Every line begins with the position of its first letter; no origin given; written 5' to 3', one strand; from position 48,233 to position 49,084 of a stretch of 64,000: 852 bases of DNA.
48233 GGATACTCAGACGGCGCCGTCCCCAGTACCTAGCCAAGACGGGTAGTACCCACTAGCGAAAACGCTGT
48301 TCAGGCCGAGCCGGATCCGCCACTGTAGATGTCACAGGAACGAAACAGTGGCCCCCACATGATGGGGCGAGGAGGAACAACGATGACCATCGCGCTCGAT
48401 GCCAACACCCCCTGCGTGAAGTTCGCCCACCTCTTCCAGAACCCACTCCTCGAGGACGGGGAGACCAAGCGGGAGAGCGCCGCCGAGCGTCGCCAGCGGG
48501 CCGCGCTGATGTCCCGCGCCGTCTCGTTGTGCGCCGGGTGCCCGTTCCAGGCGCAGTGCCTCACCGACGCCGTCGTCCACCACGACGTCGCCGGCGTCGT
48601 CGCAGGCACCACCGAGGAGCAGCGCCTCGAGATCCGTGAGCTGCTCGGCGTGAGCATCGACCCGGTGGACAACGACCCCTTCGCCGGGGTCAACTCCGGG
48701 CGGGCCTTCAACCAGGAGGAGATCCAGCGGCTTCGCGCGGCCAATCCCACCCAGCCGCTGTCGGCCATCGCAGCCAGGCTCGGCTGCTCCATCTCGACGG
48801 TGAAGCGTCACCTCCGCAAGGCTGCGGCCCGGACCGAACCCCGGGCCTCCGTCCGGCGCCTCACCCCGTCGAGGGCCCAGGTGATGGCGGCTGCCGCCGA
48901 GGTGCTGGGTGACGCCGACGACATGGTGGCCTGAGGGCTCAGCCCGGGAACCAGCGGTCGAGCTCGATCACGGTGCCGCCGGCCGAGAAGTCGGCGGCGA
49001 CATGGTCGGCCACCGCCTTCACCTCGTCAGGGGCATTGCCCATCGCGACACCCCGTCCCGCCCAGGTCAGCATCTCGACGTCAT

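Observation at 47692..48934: Divergent pair of WhiB-like regulators with an AT-rich, palindrome-bearing control region; one is a Wbl-HTH fusion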

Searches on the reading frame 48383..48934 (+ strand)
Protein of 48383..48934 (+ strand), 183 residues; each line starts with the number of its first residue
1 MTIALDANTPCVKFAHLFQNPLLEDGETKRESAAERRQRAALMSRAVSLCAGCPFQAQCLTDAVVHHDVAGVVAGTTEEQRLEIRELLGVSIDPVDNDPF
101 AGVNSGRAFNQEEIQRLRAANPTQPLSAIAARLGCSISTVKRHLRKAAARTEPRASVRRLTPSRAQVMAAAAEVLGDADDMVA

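Call 3: search_protein_families(library=pfam, proteins=[window:48383-48934:+], max_evalue=0.01)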
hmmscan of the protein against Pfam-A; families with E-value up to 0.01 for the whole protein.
window:48383-48934:+ (183 aa): 10 families
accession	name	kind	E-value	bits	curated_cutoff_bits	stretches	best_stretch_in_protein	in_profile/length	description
PF02467.21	Whib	-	1.9e-08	35.2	23.6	1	41-83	22-64/65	Transcription factor WhiB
PF13936.12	HTH_38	-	5.8e-06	26.4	27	1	111-146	10-43/44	Helix-turn-helix domain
PF12840.13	HTH_20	-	0.00034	20.9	27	1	115-146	11-41/51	Helix-turn-helix domain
PF08281.18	Sigma70_r4_2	-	0.00069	19.6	25.7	1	128-148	31-51/54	Sigma-70, region 4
PF04545.22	Sigma70_r4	-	0.00096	19.1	24.1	1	123-148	20-45/50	Sigma-70, region 4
PF13412.12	HTH_24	-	0.0018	18.2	21.9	1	120-146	14-40/48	Winged helix-turn-helix DNA-binding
PF08279.18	HTH_11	-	0.0045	17.3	25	1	114-145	6-37/55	HTH domain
PF13384.12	HTH_23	-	0.0054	17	24.6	1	124-146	18-40/50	Homeodomain-like domain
PF13730.12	HTH_36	-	0.006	16.8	25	1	125-147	27-49/55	Helix-turn-helix domain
PF09339.16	HTH_IclR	-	0.0098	16.1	22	0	117-145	12-40/52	IclR helix-turn-helix domain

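Call 4: search_protein_families(library=ncbifam, proteins=[window:48383-48934:+], max_evalue=0.01)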
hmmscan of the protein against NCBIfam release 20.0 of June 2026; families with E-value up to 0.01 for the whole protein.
window:48383-48934:+ (183 aa): 2 families
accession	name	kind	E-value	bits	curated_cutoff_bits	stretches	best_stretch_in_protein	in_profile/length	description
NF009180.0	PRK12528.1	subfamily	0.00051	20.1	184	1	127-150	137-160/165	RNA polymerase sigma factor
NF033546.1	transpos_IS21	equivalog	0.0034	17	160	1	126-169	11-54/294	IS21 family transposase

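Call 5: find_homologous_proteins(query=window:48383-48934:+, max_evalue=0.001)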
Query window:48383-48934:+ (183 aa): 122 proteins with E <= 0.001 among 1217 candidates; the best 120 are listed.
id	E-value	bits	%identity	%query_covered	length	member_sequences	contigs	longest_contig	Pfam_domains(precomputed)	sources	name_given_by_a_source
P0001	2.9e-111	387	99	100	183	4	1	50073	PF13936.13,PF02467.22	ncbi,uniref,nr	ncbi:MAG: WhiB family transcriptional regulator [Arachnia propionica]|uniref:WhiB family transcripti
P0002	2.3e-88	312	83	100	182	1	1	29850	PF13936.13,PF02467.22,PF08281.19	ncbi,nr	ncbi:MAG: WhiB family transcriptional regulator [Propionibacteriaceae bacterium]|nr:WhiB family tran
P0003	2.5e-87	309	80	100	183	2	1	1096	PF02467.22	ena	-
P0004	1.7e-79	283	78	96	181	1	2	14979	PF13936.13,PF02467.22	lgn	-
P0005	7.0e-73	262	74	96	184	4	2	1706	PF13936.13,PF02467.22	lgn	-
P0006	1.1e-67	245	64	99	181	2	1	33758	PF13936.13,PF02467.22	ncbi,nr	ncbi:MAG: WhiB family transcriptional regulator [Propionibacteriaceae bacterium]|nr:WhiB family tran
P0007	6.9e-64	233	63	96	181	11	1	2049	PF13936.13,PF02467.22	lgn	-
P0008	3.9e-61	224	66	93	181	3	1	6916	PF13936.13,PF02467.22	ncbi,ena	-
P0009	4.9e-61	224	65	99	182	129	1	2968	PF13412.13,PF13936.13,PF02467.22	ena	-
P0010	1.9e-60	222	64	97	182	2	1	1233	PF13384.13,PF02467.22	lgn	-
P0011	2.5e-59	218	63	99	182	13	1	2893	PF13412.13,PF13936.13,PF02467.22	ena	-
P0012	7.6e-59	216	63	99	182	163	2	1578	PF13412.13,PF13936.13,PF02467.22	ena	-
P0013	1.2e-56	209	62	96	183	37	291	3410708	PF13936.13,PF02467.22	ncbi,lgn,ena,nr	ncbi:MAG: WhiB family transcriptional regulator [Propionibacterium sp.]|nr:WhiB family transcription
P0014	1.5e-56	209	63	96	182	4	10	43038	PF13412.13,PF13936.13,PF02467.22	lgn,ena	-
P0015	3.4e-51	192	55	94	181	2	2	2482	PF13412.13,PF13384.13,PF13936.13,PF13518.13,PF02467.22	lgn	-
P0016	5.0e-50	188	54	95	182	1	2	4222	PF13384.13,PF13936.13,PF02467.22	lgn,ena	-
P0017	1.2e-49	186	54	96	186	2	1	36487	PF13384.13,PF13936.13,PF13518.13,PF02467.22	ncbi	-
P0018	1.5e-49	186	54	91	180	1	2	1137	PF13936.13,PF02467.22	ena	-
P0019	1.6e-49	186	55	91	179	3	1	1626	PF13384.13,PF13936.13,PF02467.22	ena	-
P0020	1.7e-49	186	55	92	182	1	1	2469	PF13936.13,PF02467.22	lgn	-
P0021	3.0e-49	185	55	95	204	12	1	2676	PF13384.13,PF13936.13,PF13518.13,PF02467.22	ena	-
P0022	4.9e-49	184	55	92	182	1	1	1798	PF13384.13,PF13936.13,PF13518.13,PF02467.22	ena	-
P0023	5.4e-49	184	53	95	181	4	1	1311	PF13384.13,PF13936.13,PF02467.22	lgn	-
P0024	1.5e-48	183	54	93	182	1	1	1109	PF02467.22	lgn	-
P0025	1.7e-48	183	51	98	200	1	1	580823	PF13936.13,PF02467.22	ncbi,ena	-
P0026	1.8e-48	183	53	95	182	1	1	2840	PF13384.13,PF13936.13,PF02467.22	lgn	-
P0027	3.3e-48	182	54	94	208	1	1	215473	PF13384.13,PF13936.13,PF13518.13,PF02467.22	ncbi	-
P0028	4.3e-48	181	53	95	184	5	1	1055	PF13384.13,PF13936.13,PF02467.22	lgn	-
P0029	4.8e-48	181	52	94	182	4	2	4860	PF13384.13,PF13936.13,PF02467.22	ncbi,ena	-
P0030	5.8e-48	181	54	91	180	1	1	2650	PF13384.13,PF13936.13,PF02467.22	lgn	-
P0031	6.7e-48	181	53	95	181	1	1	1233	PF13384.13,PF13936.13,PF13518.13,PF02467.22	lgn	-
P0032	1.0e-47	180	53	95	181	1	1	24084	PF13384.13,PF13936.13,PF13518.13,PF02467.22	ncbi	-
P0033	1.4e-47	180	53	95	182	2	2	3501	PF13384.13,PF13936.13,PF13518.13,PF02467.22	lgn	-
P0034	2.4e-47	179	61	74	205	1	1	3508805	PF02467.22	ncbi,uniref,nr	ncbi:transcription factor WhiB [Tessaracoccus sp. HDW20]|uniref:WhiB family transcriptional regulato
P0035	3.4e-47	178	53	96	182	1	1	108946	PF13384.13,PF13936.13,PF02467.22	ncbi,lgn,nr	ncbi:MAG: WhiB family transcriptional regulator [Propionibacteriaceae bacterium]|nr:WhiB family tran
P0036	3.7e-47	178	51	94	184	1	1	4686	PF02467.22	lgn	-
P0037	4.2e-47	178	61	75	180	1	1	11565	PF08279.19,PF13384.13,PF13936.13,PF02467.22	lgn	-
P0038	5.8e-47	178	57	89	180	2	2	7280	PF13936.13,PF02467.22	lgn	-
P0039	6.6e-47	178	55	91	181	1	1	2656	PF13936.13,PF02467.22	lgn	-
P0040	7.4e-47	177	54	91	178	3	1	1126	PF13412.13,PF13384.13,PF13936.13,PF02467.22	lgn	-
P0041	8.9e-47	177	53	92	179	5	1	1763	PF13384.13,PF13936.13,PF13518.13,PF02467.22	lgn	-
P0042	1.2e-46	177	55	91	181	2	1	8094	PF13936.13,PF02467.22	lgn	-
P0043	1.5e-46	176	52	96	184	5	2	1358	PF13384.13,PF13936.13,PF02467.22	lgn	-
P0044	1.5e-46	176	53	91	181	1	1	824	PF13384.13,PF13936.13,PF13518.13,PF02467.22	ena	-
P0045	1.8e-46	176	52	91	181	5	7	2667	PF02467.22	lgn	-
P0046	1.9e-46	176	54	91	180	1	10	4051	PF13412.13,PF13936.13,PF13518.13,PF02467.22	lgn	-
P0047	2.2e-46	176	57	75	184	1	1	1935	PF13384.13,PF13936.13,PF02467.22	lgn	-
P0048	3.2e-46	175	51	95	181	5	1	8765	PF13384.13,PF13936.13,PF13518.13,PF02467.22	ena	-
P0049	9.2e-46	174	51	95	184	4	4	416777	PF13384.13,PF13936.13,PF02467.22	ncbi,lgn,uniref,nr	ncbi:WhiB family transcriptional regulator [Tessaracoccus rhinocerotis]|uniref:WhiB family transcrip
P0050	1.1e-45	174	52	95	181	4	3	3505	PF13384.13,PF13936.13,PF13518.13,PF02467.22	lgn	-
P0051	1.6e-45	173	59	78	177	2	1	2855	PF13384.13,PF02467.22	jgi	jgi:hypothetical protein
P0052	2.0e-45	173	51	92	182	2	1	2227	PF13384.13,PF13936.13,PF13518.13,PF02467.22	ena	-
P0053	2.4e-45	172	60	77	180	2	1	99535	PF13936.13,PF02467.22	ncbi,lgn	-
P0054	2.5e-45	172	54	89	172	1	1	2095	PF13384.13,PF13936.13,PF02467.22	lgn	-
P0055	3.4e-45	172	52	92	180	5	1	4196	PF13412.13,PF13518.13,PF02467.22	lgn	-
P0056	4.1e-45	172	53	91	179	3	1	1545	PF13412.13,PF13384.13,PF13936.13,PF02467.22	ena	-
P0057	6.0e-45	171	58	79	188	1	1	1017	PF13384.13,PF02467.22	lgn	-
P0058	1.2e-44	170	53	88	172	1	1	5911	PF13384.13,PF13936.13,PF02467.22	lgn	-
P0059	2.4e-44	169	51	91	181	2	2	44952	PF13412.13,PF13384.13,PF13936.13,PF02467.22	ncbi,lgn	-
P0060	5.3e-44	168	53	89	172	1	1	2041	PF13384.13,PF13936.13,PF13518.13,PF02467.22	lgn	-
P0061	8.1e-44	168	53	89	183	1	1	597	PF02467.22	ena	-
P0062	1.0e-43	167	58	77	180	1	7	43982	PF13412.13,PF13384.13,PF13936.13,PF02467.22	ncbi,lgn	-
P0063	1.3e-43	167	53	88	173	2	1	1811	PF13384.13,PF13936.13,PF02467.22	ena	-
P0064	1.5e-43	167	53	88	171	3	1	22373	PF13384.13,PF13936.13,PF13518.13,PF02467.22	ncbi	ncbi:MAG: WhiB family transcriptional regulator, partial [Arachnia sp.]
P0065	1.7e-43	166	52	88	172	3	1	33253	PF13384.13,PF13936.13,PF02467.22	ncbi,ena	-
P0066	4.1e-43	165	57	80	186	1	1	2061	PF02467.22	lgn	-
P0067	5.3e-43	165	49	92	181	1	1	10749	PF02467.22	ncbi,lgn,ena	-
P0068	6.8e-43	165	52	83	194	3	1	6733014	PF04545.23,PF02467.22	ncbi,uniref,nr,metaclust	ncbi:WhiB family transcriptional regulator [Microlunatus soli]|uniref:Sigma-70, region 4 n=1 Tax=Mic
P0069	1.1e-42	164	52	88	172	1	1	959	PF13384.13,PF13936.13,PF13518.13,PF02467.22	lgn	-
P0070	1.7e-42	163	52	89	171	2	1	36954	PF13384.13,PF13936.13,PF13518.13,PF02467.22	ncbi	ncbi:WhiB family transcriptional regulator [Tessaracoccus sp.]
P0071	2.4e-42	163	51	93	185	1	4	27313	PF02467.22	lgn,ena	-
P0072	2.4e-42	163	52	90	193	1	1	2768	PF04545.23,PF02467.22,PF08281.19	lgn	-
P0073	5.3e-42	162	49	93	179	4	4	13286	PF02467.22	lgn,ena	-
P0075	1.8e-41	160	51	92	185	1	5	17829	PF02467.22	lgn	-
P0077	1.5e-40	157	50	96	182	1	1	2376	PF02467.22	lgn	-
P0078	2.2e-40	156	49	97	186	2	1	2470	PF02467.22,PF08281.19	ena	-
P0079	5.0e-40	155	49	97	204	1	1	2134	PF02467.22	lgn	-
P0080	2.9e-39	153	52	87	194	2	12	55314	PF04545.23,PF02467.22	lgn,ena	-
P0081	5.4e-39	152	51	90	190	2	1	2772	PF04545.23,PF02467.22,PF08281.19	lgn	-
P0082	1.0e-38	151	51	90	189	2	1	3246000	PF04545.23,PF02467.22,PF08281.19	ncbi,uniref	ncbi:sigma factor-like helix-turn-helix DNA-binding protein [Luteococcus sp. OSA5]|uniref:sigma fact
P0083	1.7e-38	150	49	95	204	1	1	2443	PF02467.22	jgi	jgi:hypothetical protein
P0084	2.7e-38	150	51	96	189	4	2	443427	PF02467.22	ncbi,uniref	ncbi:WhiB family transcriptional regulator [Luteococcus sp. H138]|uniref:WhiB family transcriptional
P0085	2.8e-38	149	49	90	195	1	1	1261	PF02467.22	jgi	jgi:hypothetical protein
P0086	1.1e-37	148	46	92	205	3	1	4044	PF02467.22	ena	-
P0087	1.3e-37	147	50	90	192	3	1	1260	PF02467.22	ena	-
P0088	1.8e-37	147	47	95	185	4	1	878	PF04545.23,PF02467.22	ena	-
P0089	4.7e-37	146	49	96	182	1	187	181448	PF02467.22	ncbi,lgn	ncbi:MAG: WhiB family transcriptional regulator [Tessaracoccus sp.]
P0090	9.4e-37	145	49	91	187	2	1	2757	PF02467.22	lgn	-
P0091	2.9e-36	143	62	63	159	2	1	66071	PF13384.13,PF13936.13,PF02467.22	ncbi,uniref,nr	ncbi:WhiB family transcriptional regulator [Tessaracoccus sp. OH4464_COT-324]|uniref:WhiB family tra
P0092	3.0e-36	143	49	92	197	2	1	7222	PF02467.22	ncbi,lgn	-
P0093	3.0e-36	143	51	74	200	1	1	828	PF02467.22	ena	-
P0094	3.4e-36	143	48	92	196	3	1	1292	PF02467.22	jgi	jgi:AraC-like DNA-binding protein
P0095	5.0e-36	142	47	91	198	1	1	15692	PF02467.22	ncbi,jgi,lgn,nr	ncbi:MAG: WhiB family transcriptional regulator [Propionibacteriaceae bacterium]|jgi:AraC-like DNA-b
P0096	6.4e-36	142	49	91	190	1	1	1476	PF02467.22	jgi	jgi:hypothetical protein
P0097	6.8e-36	142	48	96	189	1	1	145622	PF04545.23,PF02467.22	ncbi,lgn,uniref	ncbi:WhiB family transcriptional regulator [Luteococcus sp. Sow4_B9]|uniref:WhiB family transcriptio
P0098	7.4e-36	142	48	91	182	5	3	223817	PF02467.22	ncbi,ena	-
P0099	1.2e-35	141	46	96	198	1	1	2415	PF04545.23,PF02467.22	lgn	-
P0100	1.9e-35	140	46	91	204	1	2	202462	PF02467.22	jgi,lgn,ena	-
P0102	2.3e-35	140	49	74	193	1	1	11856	PF04545.23,PF02467.22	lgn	-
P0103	3.3e-35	140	47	91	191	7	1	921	PF02467.22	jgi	-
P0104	1.6e-34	137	47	90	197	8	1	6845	PF13384.13,PF13936.13,PF02467.22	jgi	jgi:AraC-like DNA-binding protein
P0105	1.8e-34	137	45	90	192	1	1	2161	PF02467.22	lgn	-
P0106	1.1e-33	135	65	60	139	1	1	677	PF02467.22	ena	-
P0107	6.6e-33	132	46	90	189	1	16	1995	PF02467.22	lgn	-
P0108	1.0e-32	131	44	96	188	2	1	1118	PF02467.22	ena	-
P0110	1.2e-31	128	49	87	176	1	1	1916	PF13730.13,PF02467.22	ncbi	ncbi:MAG: WhiB family transcriptional regulator [Actinomycetes bacterium]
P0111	1.4e-30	124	45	87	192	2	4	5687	PF02467.22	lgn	-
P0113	1.7e-30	124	42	96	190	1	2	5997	PF13518.13,PF02467.22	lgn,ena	-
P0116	1.5e-27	115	46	74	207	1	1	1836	PF02467.22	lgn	-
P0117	6.2e-27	113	67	50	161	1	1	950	PF02467.22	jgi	-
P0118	1.8e-26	111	44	76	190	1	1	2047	PF02467.22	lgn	-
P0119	5.4e-26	110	65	50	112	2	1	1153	PF02467.22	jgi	-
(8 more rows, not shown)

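Call 7: find_related_loci(query=window:48383-48934:+, collection=genome_contigs, flank=4000)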
Query window:48383-48934:+ (183 aa) in genome_contigs; peptide patterns used: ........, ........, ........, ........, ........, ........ (x = any residue, [..] = any of these).
434 stretches matched a pattern; 9 encode a relative of the query (tblastn E <= 1e-3); 9 distinct loci.
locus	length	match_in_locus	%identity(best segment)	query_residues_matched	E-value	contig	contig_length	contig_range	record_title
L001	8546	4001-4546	83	1-183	3e-97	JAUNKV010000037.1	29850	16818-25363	MAG: Propionibacteriaceae bacterium isolate S30M_Sa_58 NODE_902_length_29850_cov_23.925323, whole genome shotgun sequenc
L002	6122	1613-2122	66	6-176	5e-69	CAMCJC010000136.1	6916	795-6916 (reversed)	MAG: uncultured Propionibacteriaceae bacterium isolate SRR15732359_bin.1_metaWRAP_v1.3_MAG genome assembly, contig: ERZ9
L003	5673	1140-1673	64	1-178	2e-67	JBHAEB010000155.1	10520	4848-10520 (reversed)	MAG: Arachnia sp. isolate Meta-D_MAG_4 Meta-D__284287, whole genome shotgun sequence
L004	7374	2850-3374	66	1-175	3e-66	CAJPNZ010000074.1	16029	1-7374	MAG: Propionibacteriaceae bacterium isolate SRR9217400-mag-bin.2 genome assembly, contig: SRR9217400-mag-bin.2_649, whol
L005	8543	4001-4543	63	1-181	4e-64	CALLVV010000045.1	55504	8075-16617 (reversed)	MAG TPA_asm: uncultured Propionibacteriaceae bacterium isolate ERR589476_bin.23_CONCOCT_v1.1_MAG genome assembly, contig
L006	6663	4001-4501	49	10-178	3e-48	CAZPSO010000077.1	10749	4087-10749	MAG TPA_asm: uncultured Tessaracoccus sp. isolate SRP220891_co3_306 genome assembly, contig: NODE_9800_length_10749_cov_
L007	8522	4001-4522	49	1-176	3e-43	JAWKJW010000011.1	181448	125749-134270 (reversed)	MAG: Tessaracoccus sp. isolate ABC2.160 ABC2.160.fa-11, whole genome shotgun sequence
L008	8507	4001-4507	45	3-174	3e-38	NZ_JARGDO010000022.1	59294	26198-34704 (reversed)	Tessaracoccus caeni strain HF-7 NODE_22_length_59294_cov_96.479473, whole genome shotgun sequence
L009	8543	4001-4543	64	1-181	2e-66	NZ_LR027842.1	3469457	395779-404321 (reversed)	[Pseudopropionibacterium] massiliense strain Marseille-P6184, whole genome shotgun sequence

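Call 23: find_encoding_contigs(protein=P0068, flank=4000, max_places=2)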
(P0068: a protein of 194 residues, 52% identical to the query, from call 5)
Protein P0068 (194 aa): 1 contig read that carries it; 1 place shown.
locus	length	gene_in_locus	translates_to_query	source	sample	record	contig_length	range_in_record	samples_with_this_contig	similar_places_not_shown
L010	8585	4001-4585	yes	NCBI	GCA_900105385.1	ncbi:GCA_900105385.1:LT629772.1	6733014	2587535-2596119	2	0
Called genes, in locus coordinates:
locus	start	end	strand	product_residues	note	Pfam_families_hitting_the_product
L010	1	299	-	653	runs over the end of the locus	PF00664:ABC_membrane, PF00005:ABC_tran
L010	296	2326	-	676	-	PF00664:ABC_membrane, PF00005:ABC_tran (weak)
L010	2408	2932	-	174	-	PF04978:MST, PF12867:DinB_2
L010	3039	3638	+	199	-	PF10759:BPA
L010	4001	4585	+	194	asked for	PF02467:Whib, PF04545:Sigma70_r4 (weak)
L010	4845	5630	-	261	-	PF08282:Hydrolase_3, PF12710:HAD (faint), PF00702:Hydrolase (weak), PF05116:S6PP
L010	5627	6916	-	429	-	PF02403:Seryl_tRNA_N, PF00587:tRNA-synt_2b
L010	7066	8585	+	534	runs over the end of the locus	PF01569:PAP2, PF00781:DAGK_cat, PF01513:NAD_kinase (weak), PF19279:YegS_C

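Call 24: find_encoding_contigs(protein=P0082, flank=4000, max_places=2)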
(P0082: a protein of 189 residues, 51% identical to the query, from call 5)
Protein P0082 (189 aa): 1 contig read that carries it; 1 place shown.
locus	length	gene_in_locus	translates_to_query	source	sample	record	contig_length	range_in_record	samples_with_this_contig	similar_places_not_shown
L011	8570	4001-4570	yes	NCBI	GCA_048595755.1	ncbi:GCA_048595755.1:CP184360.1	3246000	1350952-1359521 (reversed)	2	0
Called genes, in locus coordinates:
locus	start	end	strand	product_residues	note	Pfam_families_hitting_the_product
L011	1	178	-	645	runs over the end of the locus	PF00664:ABC_membrane, PF00005:ABC_tran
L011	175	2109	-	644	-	PF00664:ABC_membrane, PF00005:ABC_tran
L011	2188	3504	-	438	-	PF16268:DUF4921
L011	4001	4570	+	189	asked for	PF02467:Whib (weak), PF04545:Sigma70_r4 (weak), PF08281:Sigma70_r4_2 (faint)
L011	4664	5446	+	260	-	PF00702:Hydrolase (faint), PF08282:Hydrolase_3, PF05116:S6PP (weak)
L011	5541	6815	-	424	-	PF02403:Seryl_tRNA_N, PF00587:tRNA-synt_2b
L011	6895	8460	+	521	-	PF01569:PAP2, PF00781:DAGK_cat, PF01513:NAD_kinase, PF19279:YegS_C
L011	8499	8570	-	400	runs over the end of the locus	PF00083:Sugar_tr, PF07690:MFS_1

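Call 25: find_encoding_contigs(protein=P0013, flank=4000, max_places=2)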
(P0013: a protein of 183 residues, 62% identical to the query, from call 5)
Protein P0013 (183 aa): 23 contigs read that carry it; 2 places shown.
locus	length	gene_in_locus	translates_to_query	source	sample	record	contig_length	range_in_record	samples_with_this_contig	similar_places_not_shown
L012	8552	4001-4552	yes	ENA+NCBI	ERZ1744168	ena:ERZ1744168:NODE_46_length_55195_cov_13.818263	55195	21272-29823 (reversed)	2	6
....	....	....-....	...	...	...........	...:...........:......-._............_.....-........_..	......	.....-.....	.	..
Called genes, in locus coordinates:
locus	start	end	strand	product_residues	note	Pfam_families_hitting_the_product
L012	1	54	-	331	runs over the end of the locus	PF26563:Rv3660c_N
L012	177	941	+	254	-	PF08241:Methyltransf_11, PF13649:Methyltransf_25 (weak)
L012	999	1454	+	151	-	PF07332:Phage_holin_3_6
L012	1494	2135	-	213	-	PF00293:NUDIX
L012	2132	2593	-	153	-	PF14588:YjgF_endoribonc, PF01042:Ribonuc_L-PSP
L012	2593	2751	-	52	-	PF13783:DUF4177 (weak)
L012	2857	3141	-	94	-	PF02467:Whib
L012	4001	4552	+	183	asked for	PF02467:Whib, PF13936:HTH_38 (weak)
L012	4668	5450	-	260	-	PF08282:Hydrolase_3, PF00702:Hydrolase, PF05116:S6PP (weak)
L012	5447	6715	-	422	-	PF02403:Seryl_tRNA_N, PF00587:tRNA-synt_2b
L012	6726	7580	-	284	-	PF00800:PDT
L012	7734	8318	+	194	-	PF06013:WXG100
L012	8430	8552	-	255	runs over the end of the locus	PF03588:Leu_Phe_trans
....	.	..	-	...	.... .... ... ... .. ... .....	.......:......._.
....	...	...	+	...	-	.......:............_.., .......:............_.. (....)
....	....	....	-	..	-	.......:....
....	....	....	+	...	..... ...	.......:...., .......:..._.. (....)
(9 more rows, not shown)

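Call 26: predict_structure(alignment_id=A1)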
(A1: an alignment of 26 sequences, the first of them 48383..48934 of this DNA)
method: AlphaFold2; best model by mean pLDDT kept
length: 183 residues; sequences in the alignment: 26
mean_pLDDT: 83.8   pTM: 0.64
mean pLDDT of the five models: 83.8, 82.5, 79.5, 78.9, 77.6
residues with pLDDT >= 90: 99; 70-90: 48; 50-70: 31; < 50: 5
segments of 3 or more residues with pLDDT < 50: 181-183
pLDDT, mean of each block of 10 residues (from residue 1): 62 90 76 91 92 92 92 91 94 77 64 90 96 92 89 62 94 77 41
secondary structure, 60 per line:
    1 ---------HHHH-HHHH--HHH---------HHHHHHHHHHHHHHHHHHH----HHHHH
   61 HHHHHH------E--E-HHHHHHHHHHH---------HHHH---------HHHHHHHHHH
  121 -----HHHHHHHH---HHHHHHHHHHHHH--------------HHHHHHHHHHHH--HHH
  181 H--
elements in order: H10-13 H15-18 H33-51 H56-66 H78-88 H98-101 H111-120 H126-133 H137-149 H164-175 H178-181
